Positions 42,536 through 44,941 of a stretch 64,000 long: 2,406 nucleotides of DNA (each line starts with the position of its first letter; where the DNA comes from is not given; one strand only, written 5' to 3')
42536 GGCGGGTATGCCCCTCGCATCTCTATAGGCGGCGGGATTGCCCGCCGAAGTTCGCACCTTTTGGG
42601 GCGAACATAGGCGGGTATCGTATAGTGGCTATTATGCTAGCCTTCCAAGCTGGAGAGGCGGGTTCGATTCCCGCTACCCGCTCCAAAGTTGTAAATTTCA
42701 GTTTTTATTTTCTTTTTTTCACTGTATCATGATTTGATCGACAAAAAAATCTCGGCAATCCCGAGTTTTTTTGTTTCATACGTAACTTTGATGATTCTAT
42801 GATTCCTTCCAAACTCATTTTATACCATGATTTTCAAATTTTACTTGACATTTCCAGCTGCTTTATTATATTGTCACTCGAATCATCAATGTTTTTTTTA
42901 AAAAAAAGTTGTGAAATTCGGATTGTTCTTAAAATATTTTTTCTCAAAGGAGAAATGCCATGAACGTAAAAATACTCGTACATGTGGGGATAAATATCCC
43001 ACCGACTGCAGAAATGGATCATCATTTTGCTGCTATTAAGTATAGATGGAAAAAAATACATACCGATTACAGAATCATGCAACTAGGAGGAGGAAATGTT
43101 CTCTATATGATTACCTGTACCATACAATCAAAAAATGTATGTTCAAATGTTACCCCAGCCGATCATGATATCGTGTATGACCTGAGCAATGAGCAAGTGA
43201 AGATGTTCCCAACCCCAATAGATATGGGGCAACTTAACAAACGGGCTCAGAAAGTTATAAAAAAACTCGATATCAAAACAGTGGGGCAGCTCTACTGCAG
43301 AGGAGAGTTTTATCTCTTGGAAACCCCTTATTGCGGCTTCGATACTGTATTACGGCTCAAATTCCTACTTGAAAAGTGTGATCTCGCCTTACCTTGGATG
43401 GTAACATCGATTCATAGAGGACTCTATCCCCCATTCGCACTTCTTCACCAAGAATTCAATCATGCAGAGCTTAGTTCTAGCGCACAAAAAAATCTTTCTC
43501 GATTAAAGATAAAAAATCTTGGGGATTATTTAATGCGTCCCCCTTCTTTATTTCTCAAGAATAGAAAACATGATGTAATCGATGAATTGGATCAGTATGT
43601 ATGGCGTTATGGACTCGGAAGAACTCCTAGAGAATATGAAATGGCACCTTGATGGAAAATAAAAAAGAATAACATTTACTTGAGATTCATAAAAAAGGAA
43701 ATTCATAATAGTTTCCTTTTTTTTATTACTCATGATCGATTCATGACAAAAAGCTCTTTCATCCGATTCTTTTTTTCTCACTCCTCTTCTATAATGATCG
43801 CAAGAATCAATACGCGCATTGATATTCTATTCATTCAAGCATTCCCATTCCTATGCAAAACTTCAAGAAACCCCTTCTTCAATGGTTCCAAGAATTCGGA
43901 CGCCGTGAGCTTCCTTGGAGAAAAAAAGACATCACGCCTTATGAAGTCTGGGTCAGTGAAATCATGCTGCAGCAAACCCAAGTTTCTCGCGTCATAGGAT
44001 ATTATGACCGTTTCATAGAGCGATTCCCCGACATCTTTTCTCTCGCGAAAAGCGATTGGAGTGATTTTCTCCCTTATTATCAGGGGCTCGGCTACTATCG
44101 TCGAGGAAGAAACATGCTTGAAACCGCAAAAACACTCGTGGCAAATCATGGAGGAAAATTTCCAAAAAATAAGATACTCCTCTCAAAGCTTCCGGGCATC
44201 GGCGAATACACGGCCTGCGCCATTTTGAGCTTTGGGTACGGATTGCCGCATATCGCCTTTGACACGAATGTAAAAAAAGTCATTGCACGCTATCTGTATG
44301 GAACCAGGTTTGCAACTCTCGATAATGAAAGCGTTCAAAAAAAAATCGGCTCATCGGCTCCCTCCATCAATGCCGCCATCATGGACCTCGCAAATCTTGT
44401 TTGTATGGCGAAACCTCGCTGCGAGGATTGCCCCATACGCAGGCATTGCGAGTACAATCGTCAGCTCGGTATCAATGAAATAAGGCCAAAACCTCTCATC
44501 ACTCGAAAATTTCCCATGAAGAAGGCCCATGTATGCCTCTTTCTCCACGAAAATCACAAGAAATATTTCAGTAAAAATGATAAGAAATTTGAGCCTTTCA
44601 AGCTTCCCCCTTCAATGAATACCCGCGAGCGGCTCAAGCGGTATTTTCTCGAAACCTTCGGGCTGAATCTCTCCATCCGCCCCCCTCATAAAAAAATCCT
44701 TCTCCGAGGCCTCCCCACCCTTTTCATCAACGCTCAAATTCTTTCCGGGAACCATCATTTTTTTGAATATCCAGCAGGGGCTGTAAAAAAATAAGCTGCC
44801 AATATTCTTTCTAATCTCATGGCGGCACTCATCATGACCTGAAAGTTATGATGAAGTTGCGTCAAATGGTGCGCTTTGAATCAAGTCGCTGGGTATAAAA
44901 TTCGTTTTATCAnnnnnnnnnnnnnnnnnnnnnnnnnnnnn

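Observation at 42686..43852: AT-rich islet at the 3' side of tRNA-Gly(TCC) encoding a strongly promoted protein with tandem RpoA-CTD-like HhH domains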

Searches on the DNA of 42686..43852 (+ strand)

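Call 71: search_dna_similar(query=window:42686-43852:+, collection=phages, mode=distant, max_evalue=0.001)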
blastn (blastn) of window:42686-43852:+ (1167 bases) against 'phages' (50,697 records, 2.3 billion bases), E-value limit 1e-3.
No match.

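Call 72: search_dna_similar(query=window:42686-43852:+, collection=plasmids, mode=distant, max_evalue=0.001)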
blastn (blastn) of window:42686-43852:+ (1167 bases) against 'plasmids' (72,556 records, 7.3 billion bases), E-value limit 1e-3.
No match.

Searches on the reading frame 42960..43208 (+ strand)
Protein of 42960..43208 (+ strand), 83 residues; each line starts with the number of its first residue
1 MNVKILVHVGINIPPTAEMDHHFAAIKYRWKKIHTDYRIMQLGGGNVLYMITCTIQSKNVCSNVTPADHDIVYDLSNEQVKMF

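Call 74: search_solved_structures(query=window:42960-43208:+, max_evalue=10)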
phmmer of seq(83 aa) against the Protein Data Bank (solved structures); distinct sequences matched with E-value up to 10: 0.

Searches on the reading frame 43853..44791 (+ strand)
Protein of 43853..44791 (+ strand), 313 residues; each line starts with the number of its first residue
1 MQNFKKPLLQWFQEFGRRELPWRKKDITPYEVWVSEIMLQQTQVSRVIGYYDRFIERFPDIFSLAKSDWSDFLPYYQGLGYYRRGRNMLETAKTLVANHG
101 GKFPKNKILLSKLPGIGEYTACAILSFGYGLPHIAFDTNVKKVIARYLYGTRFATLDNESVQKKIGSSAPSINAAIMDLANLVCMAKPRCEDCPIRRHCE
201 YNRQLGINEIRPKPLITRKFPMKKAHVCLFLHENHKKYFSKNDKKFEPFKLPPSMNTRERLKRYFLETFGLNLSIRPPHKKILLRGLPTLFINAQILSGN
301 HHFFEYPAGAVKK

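Call 19: find_related_loci(query=window:43853-44791:+, collection=genome_contigs, flank=10000)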
Query window:43853-44791:+ (313 aa) in genome_contigs; peptide patterns used: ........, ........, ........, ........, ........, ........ (x = any residue, [..] = any of these).
85 stretches matched a pattern; 27 encode a relative of the query (tblastn E <= 1e-3); 27 distinct loci.
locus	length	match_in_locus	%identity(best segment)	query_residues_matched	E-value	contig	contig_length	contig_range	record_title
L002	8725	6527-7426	55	4-304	9e-112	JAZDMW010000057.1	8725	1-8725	MAG: Candidatus Magasanikbacteria bacterium isolate MEGAHIT-group-0.681 k141_15661907, whole genome shotgun sequence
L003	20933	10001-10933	52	4-312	3e-107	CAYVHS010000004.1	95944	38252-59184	MAG TPA_asm: uncultured Bdellovibrionales bacterium isolate SRP278252_co2_49 genome assembly, contig: NODE_309_length_95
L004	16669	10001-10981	48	4-303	2e-102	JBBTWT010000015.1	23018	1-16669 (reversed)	MAG: Patescibacteria group bacterium isolate H32-bin019_1 H32_bin019_1_000000000015, whole genome shotgun sequence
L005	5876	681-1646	49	4-308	3e-100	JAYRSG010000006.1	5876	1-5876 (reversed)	MAG: Candidatus Moraniibacteriota bacterium isolate XM1_ASGE3bin.7 k141_32085, whole genome shotgun sequence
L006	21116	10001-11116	43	4-312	2e-97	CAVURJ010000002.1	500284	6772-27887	MAG: Candidatus Moranbacteria bacterium isolate MFD09730.bin.1.17 genome assembly, contig: contig_29309, whole genome sh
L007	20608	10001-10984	47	4-303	9e-96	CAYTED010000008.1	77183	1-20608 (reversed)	MAG TPA_asm: uncultured Bdellovibrionales bacterium isolate binchicken_co128_120 genome assembly, contig: NODE_193_lengt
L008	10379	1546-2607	45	4-303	4e-94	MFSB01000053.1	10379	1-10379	MAG: Candidatus Moranbacteria bacterium RIFCSPLOWO2_12_FULL_48_12 rifcsplowo2_12_scaffold_9659, whole genome shotgun seq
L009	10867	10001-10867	49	4-280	1e-92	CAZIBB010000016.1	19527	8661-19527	MAG TPA_asm: uncultured Bdellovibrionales bacterium isolate ERP113451_co1_58 genome assembly, contig: NODE_3253_length_1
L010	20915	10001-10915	49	8-306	1e-92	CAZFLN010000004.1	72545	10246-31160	MAG TPA_asm: uncultured Pseudomonadales bacterium isolate SRP344714_co1_414 genome assembly, contig: NODE_810_length_725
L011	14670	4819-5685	50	4-308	4e-90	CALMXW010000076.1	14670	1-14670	MAG TPA_asm: uncultured bacterium isolate SRR6158310_bin.79_CONCOCT_v1.1_MAG genome assembly, contig: ERZ1749613.571, wh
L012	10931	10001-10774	47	8-306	5e-86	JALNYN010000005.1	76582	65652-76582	MAG: Candidatus Paceibacterota bacterium isolate SO_2017_GW1 bin 180 NODE_1979_length_76582_cov_3.988974_OW334_2017, who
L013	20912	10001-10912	45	8-311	2e-85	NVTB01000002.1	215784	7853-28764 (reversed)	MAG: Candidatus Peregrinibacteria bacterium isolate NORP126 Contig_source1382A_108, whole genome shotgun sequence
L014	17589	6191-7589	49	17-303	3e-85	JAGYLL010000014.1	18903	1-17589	MAG: Candidatus Moraniibacteriota bacterium isolate M50B92 14, whole genome shotgun sequence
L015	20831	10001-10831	45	1-311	2e-82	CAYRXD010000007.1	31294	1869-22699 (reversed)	MAG TPA_asm: uncultured Candidatus Saccharibacteria bacterium isolate binchicken_co125_168 genome assembly, contig: NODE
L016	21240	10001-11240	48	6-306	6e-82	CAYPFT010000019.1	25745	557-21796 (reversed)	MAG TPA_asm: uncultured Candidatus Saccharibacteria bacterium isolate SRP090828_co3_53 genome assembly, contig: NODE_271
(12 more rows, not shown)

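Call 26: find_homologous_proteins(query=window:43853-44791:+, max_evalue=1e-40)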
Query window:43853-44791:+ (313 aa): 1204 proteins with E <= 1e-40 among 3520 candidates; the best 120 are listed.
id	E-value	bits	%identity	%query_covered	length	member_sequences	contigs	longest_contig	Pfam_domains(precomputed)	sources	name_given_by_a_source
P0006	5.9e-216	734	100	100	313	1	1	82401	PF00730.32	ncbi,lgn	-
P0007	1.7e-114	401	57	97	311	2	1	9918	PF00730.32,PF00633.30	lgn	-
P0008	1.3e-111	391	55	99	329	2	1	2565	PF00730.32,PF00633.30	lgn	-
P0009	2.6e-111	390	57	97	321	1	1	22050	PF00730.32,PF00633.30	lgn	-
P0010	3.1e-110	387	55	98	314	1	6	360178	PF00730.32,PF00633.30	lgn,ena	-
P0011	5.1e-110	386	55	96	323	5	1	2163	PF00730.32,PF00633.30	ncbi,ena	-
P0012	5.9e-110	386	56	96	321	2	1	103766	PF00730.32,PF00633.30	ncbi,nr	ncbi:A/G-specific adenine glycosylase [Candidatus Nomurabacteria bacterium]|nr:A/G-specific adenine 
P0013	2.3e-109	384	54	98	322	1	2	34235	PF00730.32,PF00633.30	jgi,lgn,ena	-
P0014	1.2e-108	381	52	99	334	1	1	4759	PF00730.32,PF00633.30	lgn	-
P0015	1.6e-108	381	55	96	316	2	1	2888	PF00730.32,PF00633.30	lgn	-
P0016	1.8e-108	381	54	96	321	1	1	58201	PF00730.32,PF00633.30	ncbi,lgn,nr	ncbi:A/G-specific adenine glycosylase [Candidatus Peregrinibacteria bacterium]|nr:A/G-specific adeni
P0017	3.0e-108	380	53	96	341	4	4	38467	PF00730.32,PF00633.30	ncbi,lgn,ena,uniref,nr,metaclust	ncbi:MAG: hypothetical protein A3F54_00530 [Candidatus Kerfeldbacteria bacterium RIFCSPHIGHO2_12_FUL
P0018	3.5e-108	380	54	97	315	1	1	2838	PF00730.32,PF00633.30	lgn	-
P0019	4.4e-108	380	53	97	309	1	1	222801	PF00730.32,PF00633.30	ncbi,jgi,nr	ncbi:A/G-specific adenine glycosylase [Candidatus Peregrinibacteria bacterium]|jgi:A/G-specific aden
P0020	6.1e-108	379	53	98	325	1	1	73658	PF00730.32,PF00633.30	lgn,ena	-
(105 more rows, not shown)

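Call 28: find_encoding_contigs(protein=P0009, flank=6000, max_places=2)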
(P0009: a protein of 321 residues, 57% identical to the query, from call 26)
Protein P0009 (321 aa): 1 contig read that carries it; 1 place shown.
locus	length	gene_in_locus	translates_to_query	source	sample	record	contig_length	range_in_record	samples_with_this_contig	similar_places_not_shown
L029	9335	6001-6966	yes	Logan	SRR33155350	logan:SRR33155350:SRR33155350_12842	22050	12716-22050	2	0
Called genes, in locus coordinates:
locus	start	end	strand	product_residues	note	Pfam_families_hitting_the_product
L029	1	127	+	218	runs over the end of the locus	PF18306:LDcluster4, PF03641:Lysine_decarbox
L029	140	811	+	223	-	PF09335:VTT_dom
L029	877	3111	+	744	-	-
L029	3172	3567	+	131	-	-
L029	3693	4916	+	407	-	PF00999:Na_H_Exchanger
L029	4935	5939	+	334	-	PF24827:AstE_AspA_cat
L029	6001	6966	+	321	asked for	PF00730:HhH-GPD, PF00633:HHH (weak)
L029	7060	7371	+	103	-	PF01257:2Fe-2S_thioredx (weak)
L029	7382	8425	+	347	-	-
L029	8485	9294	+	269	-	PF00303:Thymidylat_synt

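Call 29: find_encoding_contigs(protein=P0007, flank=6000, max_places=2)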
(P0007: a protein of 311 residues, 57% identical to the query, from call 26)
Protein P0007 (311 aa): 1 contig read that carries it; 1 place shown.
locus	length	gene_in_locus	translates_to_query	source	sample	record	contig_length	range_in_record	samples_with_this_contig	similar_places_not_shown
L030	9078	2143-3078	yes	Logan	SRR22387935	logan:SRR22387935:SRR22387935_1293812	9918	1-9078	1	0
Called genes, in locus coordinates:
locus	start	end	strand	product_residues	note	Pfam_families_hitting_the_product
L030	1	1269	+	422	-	?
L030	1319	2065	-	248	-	PF13462:Thioredoxin_4, PF01323:DSBA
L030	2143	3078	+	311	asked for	PF00730:HhH-GPD, PF00633:HHH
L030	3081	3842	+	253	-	PF09335:VTT_dom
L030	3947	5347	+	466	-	PF07992:Pyr_redox_2, PF13738:Pyr_redox_3 (faint), PF22366:NDH2_C (weak)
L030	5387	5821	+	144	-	PF02502:LacAB_rpiB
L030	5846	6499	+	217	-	PF00834:Ribul_P_3_epim, PF02581:TMP-TENI (faint)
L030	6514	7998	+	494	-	PF00479:G6PD_N, PF02781:G6PD_C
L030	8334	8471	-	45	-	-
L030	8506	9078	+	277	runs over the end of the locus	PF01978:TrmB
